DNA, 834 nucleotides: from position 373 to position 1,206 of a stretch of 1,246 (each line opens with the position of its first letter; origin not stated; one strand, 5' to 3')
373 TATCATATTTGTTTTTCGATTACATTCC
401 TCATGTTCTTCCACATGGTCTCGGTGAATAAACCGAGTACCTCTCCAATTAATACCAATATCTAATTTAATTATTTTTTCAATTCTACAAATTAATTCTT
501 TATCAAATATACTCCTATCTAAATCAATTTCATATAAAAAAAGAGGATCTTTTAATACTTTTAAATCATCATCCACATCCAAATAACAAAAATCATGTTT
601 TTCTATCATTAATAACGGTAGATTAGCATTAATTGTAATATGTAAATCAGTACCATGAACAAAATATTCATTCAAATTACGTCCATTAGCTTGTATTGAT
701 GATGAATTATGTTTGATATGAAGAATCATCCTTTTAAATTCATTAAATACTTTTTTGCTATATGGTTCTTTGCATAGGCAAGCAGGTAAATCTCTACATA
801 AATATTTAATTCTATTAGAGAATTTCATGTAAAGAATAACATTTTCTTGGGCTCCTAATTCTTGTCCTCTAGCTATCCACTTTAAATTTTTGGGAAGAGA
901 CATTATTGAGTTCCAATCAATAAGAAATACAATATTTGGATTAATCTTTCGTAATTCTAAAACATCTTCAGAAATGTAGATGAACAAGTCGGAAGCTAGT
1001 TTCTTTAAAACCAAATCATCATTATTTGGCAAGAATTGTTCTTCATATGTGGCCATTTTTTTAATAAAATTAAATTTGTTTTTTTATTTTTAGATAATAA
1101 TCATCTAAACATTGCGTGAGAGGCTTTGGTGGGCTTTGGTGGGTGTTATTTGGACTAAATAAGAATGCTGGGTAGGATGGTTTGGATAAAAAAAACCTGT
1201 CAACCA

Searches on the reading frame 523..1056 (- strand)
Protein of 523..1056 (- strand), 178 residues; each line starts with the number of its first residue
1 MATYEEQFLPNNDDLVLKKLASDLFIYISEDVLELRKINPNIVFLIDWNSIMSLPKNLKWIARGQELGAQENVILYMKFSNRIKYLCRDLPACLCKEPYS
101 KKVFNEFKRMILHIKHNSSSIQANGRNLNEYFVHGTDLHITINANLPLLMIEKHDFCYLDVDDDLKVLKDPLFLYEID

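Call 30: search_solved_structures(query=A2, max_evalue=10, show_alignments=1)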
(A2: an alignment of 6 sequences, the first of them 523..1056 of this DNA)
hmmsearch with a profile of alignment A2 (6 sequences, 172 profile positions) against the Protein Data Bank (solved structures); distinct sequences matched with E-value up to 10: 36.
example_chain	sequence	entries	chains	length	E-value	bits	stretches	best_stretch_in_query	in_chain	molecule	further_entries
5k32_A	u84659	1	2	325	0.09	15.7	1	22-91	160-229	cAMP-specific 3',5'-cyclic phosphodiesterase 4D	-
5k1i_A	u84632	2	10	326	0.09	15.7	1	22-91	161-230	cAMP-specific 3',5'-cyclic phosphodiesterase 4D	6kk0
6kjz_A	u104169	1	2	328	0.09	15.6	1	22-91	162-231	cAMP-specific 3',5'-cyclic phosphodiesterase 4D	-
5wh5_A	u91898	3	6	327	0.09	15.6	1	22-91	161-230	cAMP-specific 3',5'-cyclic phosphodiesterase 4D | 3',5'-cyclic-AMP phosphodiesterase 4D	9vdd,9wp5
2pw3_A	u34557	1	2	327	0.091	15.6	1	22-91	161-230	cAMP-specific 3',5'-cyclic phosphodiesterase 4D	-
2qyn_A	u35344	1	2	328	0.091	15.6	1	22-91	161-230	cAMP-specific 3',5'-cyclic phosphodiesterase 4D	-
1tb7_A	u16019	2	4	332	0.092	15.6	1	22-91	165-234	cAMP-specific 3',5'-cyclic phosphodiesterase 4D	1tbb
1zkn_A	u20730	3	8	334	0.093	15.6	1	22-91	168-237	cAMP-specific 3',5'-cyclic phosphodiesterase 4D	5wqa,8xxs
9lro_A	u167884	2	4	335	0.093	15.6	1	22-91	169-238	3',5'-cyclic-AMP phosphodiesterase 4D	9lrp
1mkd_A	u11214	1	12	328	0.095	15.6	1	22-91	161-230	Phosphodiesterase 4D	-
3g4g_A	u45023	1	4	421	0.1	15.5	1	22-91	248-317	cAMP-specific 3',5'-cyclic phosphodiesterase 4D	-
6zba_AAA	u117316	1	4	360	0.11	15.4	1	22-91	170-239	cAMP-specific 3',5'-cyclic phosphodiesterase 4D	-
2fm0_A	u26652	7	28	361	0.11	15.4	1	22-91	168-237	cAMP-specific 3',5'-cyclic phosphodiesterase 4D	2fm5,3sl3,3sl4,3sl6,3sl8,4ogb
5lbo_A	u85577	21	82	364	0.11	15.4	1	22-91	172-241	cAMP-specific 3',5'-cyclic phosphodiesterase 4D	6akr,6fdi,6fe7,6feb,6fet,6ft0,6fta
7w4x_A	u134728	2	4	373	0.11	15.3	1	22-91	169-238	cAMP-specific 3',5'-cyclic phosphodiesterase 4D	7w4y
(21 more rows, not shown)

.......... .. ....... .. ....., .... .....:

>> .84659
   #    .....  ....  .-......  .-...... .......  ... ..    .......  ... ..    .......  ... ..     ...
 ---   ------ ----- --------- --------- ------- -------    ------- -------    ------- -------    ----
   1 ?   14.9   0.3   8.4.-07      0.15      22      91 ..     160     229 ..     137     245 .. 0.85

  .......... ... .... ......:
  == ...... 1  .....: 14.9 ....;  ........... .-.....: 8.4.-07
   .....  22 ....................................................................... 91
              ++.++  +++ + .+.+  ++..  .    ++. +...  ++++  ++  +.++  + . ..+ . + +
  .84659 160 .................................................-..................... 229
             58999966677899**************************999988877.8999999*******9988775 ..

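Call 32: find_homologous_proteins(query=A2, max_evalue=0.01)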
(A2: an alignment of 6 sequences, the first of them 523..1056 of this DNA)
Query A2 (6 sequences) (178 aa, profile of the alignment): 5 proteins with E <= 0.01 among 1611 candidates.
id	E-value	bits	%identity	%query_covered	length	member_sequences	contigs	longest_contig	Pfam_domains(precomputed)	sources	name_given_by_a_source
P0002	2.9e-84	299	59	94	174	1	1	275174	-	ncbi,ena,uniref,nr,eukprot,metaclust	ncbi:predicted protein [Naegleria gruberi]|uniref:Predicted protein n=1 Tax=Naegleria gruberi TaxID=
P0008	1.8e-81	290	26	94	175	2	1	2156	-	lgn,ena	-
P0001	4.3e-77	276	100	100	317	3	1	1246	-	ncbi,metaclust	ncbi:predicted protein, partial [Naegleria gruberi]|metaclust:status=active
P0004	5.5e-75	269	38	87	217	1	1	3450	-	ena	-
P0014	3.6e-59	217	51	77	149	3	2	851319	-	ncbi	ncbi:hypothetical protein ABK040_001330 [Willaertia magna]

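Call 41: predict_structure(alignment_id=A4)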
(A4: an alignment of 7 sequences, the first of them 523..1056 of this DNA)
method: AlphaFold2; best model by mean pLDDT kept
length: 178 residues; sequences in the alignment: 7
mean_pLDDT: 85.6   pTM: 0.84
mean pLDDT of the five models: 85.6, 85.1, 85.0, 84.4, 83.2
residues with pLDDT >= 90: 97; 70-90: 58; 50-70: 19; < 50: 4
segments of 3 or more residues with pLDDT < 50: none
pLDDT, mean of each block of 10 residues (from residue 1): 87 88 93 95 95 92 85 88 90 92 93 92 66 92 87 57 83 60
secondary structure, 60 per line:
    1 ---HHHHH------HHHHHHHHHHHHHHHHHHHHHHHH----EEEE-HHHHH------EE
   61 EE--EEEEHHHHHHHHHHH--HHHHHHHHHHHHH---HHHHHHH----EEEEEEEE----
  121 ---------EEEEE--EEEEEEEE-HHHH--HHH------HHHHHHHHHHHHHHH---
elements in order: H4-8 H15-38 E43-46 H48-52 E59-62 E65-68 H69-79 H82-94 H98-104 E109-116 E130-134 E137-144 H146-149 H161-175

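Call 49: find_encoding_contigs(protein=P0014, flank=8000, max_places=3)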
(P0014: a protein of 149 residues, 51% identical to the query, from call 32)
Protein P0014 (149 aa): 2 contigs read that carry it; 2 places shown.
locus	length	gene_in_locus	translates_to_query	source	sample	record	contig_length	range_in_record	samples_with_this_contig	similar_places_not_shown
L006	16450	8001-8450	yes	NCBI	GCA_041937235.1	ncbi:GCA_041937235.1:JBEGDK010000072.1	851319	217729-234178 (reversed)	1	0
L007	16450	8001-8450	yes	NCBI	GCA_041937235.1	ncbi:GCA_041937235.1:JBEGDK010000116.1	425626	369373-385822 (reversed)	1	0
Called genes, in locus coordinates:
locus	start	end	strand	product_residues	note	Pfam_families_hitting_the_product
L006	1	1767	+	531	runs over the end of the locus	PF00172:Zn_clus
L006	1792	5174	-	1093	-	PF00618:RasGEF_N, PF00617:RasGEF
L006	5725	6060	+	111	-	-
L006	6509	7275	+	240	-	PF00036:EF-hand_1 (weak), PF13405:EF-hand_6 (weak), PF13499:EF-hand_7, PF14658:EF-hand_9 (weak), PF13499:EF-hand_7, PF00036:EF-hand_1 (weak), PF13202:EF-hand_5 (weak), PF00036:EF-hand_1, +9 more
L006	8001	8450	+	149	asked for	-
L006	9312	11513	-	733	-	PF06738:ThrE, PF12821:ThrE_2 (weak)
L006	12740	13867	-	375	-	PF00487:FA_desaturase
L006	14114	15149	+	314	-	PF15993:Fuseless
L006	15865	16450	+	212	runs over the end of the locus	PF00857:Isochorismatase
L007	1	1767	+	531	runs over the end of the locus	PF00172:Zn_clus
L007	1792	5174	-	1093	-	PF00618:RasGEF_N, PF00617:RasGEF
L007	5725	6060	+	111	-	-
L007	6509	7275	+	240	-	PF00036:EF-hand_1 (weak), PF13405:EF-hand_6 (weak), PF13499:EF-hand_7, PF14658:EF-hand_9 (weak), PF13499:EF-hand_7, PF00036:EF-hand_1 (weak), PF13202:EF-hand_5 (weak), PF00036:EF-hand_1, +9 more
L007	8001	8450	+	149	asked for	-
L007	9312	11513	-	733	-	PF06738:ThrE, PF12821:ThrE_2 (weak)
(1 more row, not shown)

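Call 61: fold_search(model_id=the predicted structure, library=pdb)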
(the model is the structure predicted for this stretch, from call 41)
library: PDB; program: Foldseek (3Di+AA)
matches with E <= 10: 126; with E <= 0.001: 0
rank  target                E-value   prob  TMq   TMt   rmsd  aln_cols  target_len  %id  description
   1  7pub_F6               5.1e-01  0.33  0.32  0.17   6.2       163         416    8  Late assembly intermediate of the Trypanosoma brucei mitoribosomal small subunit (released 2022-05-04)
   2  2q8n_B                1.0e+00  0.02  0.16  0.09  15.7       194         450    9  Crystal structure of Glucose-6-phosphate isomerase (EC 5.3.1.9) (TM1385) from Thermotoga maritima at 1.82 A resolution (released 2007-06-19)
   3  7dvb_A                1.6e+00  0.06  0.14  0.06   7.0        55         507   16  D335N variant of Bt4394 in complex with 6SO3-NAG-oxazoline intermediate (released 2022-01-19)
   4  7nss                  1.6e+00  0.02  0.15  0.08  21.0       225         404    9  Bdellovibrio bacteriovorus PGI in P3121 spacegroup (released 2021-08-18)
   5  7xyo_B                1.7e+00  0.05  0.15  0.06  12.5       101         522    6  Crystal Structure of a M61 aminopeptidase family member from Myxococcus fulvus (released 2023-06-07)
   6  4yly_B                1.7e+00  0.02  0.16  0.15  19.6       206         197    9  Crystal structure of peptidyl-tRNA hydrolase from a Gram-positive bacterium, staphylococcus aureus at 2.25 angstrom re (released 2016-01-27)
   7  3uo7_B                1.8e+00  0.04  0.15  0.15  11.2        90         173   11  Crystal structure of Human Thymine DNA Glycosylase Bound to Substrate 5-carboxylcytosine (released 2012-02-15)
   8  7xyo_A                1.9e+00  0.05  0.15  0.06  12.5       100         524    6  Crystal Structure of a M61 aminopeptidase family member from Myxococcus fulvus (released 2023-06-07)
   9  3lmy_A                2.0e+00  0.08  0.15  0.07   6.7        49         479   14  The Crystal Structure of beta-hexosaminidase B in complex with Pyrimethamine (released 2011-02-16)
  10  6hz4_M                2.1e+00  0.08  0.20  0.11   9.9       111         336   14  Structure of McrBC without DNA binding domains (one half of the full complex) (released 2019-07-24)
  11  2gjx_B                2.3e+00  0.06  0.14  0.07   6.8        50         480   14  Crystallographic structure of human beta-Hexosaminidase A (released 2006-06-20)
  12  8i8b_H                2.3e+00  0.03  0.16  0.13  16.4       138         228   14  Outer shell and inner layer structures of Autographa californica multiple nucleopolyhedrovirus (AcMNPV) (released 2023-12-13)
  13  7dva_B                2.4e+00  0.08  0.13  0.05   4.8        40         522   15  Structure of wild type Bt4394, a GH20 family sulfoglycosidase, in complex with 6S-GlcNAc (released 2022-01-19)
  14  1xlt_B                2.4e+00  0.01  0.17  0.10  20.5       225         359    5  Crystal structure of Transhydrogenase [(domain I)2:domain III] heterotrimer complex (released 2005-04-05)
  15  9h2h_G                2.6e+00  0.03  0.17  0.13  15.6       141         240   13  AcMNPV apical cap - composite map of the C2 plug (released 2025-06-04)
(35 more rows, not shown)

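Call 70: search_protein_families(library=pfam, alignment_id=A4, max_evalue=10)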
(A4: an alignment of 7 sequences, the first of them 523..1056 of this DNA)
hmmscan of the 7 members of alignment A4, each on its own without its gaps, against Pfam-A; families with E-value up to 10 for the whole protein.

A. member 1, window:523-1056:- (178 aa): 0 families

B. families by the number of members that match (of 7 scanned): 5 families
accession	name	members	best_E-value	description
PF07802.16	GCK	2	0.09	GCK domain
PF11315.13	Med30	1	0.014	Mediator complex subunit 30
PF18971.5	CagA_N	1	0.09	CagA protein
PF10076.14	Phage_Mu_Gp48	1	0.1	Bacteriophage Mu-like, Gp48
PF16159.10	FOXP-CC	1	0.18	FOXP coiled-coil domain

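Call 73: fold_search(model_id=the predicted structure, library=viral)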
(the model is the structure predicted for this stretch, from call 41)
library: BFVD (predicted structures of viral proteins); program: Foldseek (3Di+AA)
matches with E <= 10: 215; with E <= 0.001: 0
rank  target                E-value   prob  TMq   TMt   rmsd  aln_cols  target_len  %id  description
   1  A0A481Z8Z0            1.5e-01  0.10  0.18  0.11  16.8       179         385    4  Procyclic acidic repetitive protein [Pithovirus LCPAC304]
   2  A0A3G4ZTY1            2.5e-01  0.09  0.15  0.11  13.0       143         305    8  SprT-like protein [Edafosvirus sp.]
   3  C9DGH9                2.8e-01  0.13  0.16  0.19   6.5        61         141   21  Uncharacterized protein [Delftia phage PhiW-14]
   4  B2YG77                4.8e-01  0.07  0.17  0.09  15.9       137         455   16  Uncharacterized protein [Musca hytrovirus(isolate Musca domestica/United States/Boucias/-)]
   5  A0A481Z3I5            5.1e-01  0.11  0.16  0.10  16.3        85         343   19  Uncharacterized protein [Pithovirus LCPAC001]
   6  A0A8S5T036            6.4e-01  0.08  0.23  0.20  11.8       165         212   14  Uncharacterized protein [Myoviridae sp. ctWb16]
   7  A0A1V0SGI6            1.1e+00  0.11  0.25  0.12   8.5       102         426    8  Uncharacterized protein [Hokovirus HKV1]
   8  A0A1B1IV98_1          1.1e+00  0.04  0.17  0.06  13.1       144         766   11  (no name in the UniProt tables at hand)
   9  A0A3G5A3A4            1.2e+00  0.03  0.18  0.10  16.2       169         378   12  GPI inositol-deacylase PGAP1-like alpha/beta domain-containing protein [Harvfovirus sp.]
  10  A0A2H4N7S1            1.3e+00  0.04  0.16  0.19  14.0       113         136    9  (no name in the UniProt tables at hand)
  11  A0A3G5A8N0            1.4e+00  0.08  0.12  0.26  11.5        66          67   11  Uncharacterized protein [Hyperionvirus sp.]
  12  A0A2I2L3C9            1.4e+00  0.02  0.15  0.09  16.9       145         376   12  SprT-like protein [Orpheovirus IHUMI-LCC2]
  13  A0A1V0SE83            1.5e+00  0.10  0.20  0.09   6.8        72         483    8  Peptidase M61 catalytic domain-containing protein [Indivirus ILV1]
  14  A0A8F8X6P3            1.5e+00  0.04  0.23  0.13  14.8       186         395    7  (no name in the UniProt tables at hand)
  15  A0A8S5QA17            1.5e+00  0.04  0.16  0.09   9.9       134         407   10  Minor capsid protein (Fragment) [Siphoviridae sp. ctS0613]
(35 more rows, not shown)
